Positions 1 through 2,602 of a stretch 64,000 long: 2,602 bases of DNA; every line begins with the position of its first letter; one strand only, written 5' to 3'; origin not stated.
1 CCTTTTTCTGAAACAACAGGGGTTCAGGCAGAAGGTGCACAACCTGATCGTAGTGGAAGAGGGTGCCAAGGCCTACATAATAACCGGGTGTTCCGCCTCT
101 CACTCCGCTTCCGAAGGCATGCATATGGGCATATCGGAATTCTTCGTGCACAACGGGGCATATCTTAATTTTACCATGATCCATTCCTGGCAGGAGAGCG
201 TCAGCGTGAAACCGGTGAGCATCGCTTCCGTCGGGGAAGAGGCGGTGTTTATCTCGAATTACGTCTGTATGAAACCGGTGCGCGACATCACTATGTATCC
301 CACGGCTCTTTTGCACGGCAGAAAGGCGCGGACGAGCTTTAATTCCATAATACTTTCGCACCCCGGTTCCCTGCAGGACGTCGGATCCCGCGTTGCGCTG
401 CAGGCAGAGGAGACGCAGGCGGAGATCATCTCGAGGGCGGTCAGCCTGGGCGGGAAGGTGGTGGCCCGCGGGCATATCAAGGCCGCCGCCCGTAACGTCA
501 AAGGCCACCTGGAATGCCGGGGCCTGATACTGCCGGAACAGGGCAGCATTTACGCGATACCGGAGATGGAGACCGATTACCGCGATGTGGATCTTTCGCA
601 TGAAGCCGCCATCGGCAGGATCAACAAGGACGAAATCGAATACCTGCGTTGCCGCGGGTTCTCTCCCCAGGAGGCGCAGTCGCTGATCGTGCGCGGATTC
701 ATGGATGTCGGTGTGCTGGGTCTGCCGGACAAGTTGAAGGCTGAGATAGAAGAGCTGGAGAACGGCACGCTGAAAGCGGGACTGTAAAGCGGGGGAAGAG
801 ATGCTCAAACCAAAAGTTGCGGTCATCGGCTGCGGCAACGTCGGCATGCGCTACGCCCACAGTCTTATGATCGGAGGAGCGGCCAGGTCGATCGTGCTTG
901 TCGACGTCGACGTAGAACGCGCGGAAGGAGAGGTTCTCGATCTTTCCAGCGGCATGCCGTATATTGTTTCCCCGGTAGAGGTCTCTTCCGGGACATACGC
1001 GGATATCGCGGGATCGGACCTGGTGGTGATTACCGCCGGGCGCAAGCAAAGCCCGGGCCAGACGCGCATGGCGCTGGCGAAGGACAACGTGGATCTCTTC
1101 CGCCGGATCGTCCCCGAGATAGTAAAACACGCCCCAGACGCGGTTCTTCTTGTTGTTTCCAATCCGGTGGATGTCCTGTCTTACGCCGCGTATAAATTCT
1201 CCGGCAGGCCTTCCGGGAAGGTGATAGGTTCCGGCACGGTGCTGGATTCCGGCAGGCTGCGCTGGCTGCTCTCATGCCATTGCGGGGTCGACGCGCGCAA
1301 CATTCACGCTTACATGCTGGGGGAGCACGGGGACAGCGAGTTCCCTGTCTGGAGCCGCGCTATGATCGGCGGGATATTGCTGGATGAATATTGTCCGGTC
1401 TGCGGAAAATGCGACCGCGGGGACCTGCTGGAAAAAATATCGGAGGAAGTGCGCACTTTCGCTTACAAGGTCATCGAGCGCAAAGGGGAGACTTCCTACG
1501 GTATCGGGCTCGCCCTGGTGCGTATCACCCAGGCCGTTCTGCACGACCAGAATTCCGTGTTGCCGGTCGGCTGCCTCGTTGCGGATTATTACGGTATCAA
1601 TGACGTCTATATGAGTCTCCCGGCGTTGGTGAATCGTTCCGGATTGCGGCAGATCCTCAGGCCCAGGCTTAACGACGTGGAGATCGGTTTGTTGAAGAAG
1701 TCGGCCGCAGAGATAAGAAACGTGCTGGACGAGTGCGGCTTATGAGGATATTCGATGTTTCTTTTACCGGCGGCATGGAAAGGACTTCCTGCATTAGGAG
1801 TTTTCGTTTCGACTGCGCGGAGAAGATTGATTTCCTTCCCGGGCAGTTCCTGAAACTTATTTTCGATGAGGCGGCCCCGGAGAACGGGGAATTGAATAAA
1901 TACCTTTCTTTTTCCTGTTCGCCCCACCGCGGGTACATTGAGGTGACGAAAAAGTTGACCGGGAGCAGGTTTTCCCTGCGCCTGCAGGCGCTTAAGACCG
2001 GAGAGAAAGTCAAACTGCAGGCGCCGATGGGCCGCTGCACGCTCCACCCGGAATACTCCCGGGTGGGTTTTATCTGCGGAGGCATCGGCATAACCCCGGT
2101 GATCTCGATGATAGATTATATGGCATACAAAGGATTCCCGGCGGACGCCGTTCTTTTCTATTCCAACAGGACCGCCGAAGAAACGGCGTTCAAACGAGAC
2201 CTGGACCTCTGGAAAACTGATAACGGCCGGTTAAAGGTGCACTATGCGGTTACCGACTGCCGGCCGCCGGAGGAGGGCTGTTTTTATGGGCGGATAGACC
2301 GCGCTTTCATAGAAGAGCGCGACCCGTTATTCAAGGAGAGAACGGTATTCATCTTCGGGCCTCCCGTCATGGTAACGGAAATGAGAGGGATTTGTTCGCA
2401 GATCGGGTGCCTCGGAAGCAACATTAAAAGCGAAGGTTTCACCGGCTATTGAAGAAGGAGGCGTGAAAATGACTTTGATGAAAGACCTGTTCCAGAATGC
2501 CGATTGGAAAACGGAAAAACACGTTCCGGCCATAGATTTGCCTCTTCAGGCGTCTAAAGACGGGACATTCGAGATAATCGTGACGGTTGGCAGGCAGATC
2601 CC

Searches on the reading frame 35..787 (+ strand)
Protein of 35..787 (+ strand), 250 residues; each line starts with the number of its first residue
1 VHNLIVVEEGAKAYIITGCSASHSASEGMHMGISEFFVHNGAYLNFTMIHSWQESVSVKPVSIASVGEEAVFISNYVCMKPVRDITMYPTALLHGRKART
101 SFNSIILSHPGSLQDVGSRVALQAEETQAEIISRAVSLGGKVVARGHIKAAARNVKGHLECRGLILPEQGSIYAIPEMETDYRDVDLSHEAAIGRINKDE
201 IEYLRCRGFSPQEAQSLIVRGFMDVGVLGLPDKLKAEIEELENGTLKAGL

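Call 60: search_protein_families(library=pfam, proteins=[window:35-787:+], max_evalue=0.00001)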
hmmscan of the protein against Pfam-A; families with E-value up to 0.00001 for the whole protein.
window:35-787:+ (250 aa): 1 family
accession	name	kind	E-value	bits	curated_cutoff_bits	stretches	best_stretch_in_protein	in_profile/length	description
PF01458.23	SUFBD_core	-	6.4e-42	144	27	1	2-222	13-232/232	SUF system FeS cluster assembly, SufBD core domain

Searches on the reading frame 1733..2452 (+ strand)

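Call 60: search_protein_families(library=pfam, proteins=[window:1733-2452:+], max_evalue=0.00001)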
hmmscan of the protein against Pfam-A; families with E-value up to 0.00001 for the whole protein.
window:1733-2452:+ (239 aa): 1 family
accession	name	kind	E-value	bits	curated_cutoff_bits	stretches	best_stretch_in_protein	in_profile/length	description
PF00175.26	NAD_binding_1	-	4.9e-13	50.1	22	1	113-217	1-107/109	Oxidoreductase NAD-binding domain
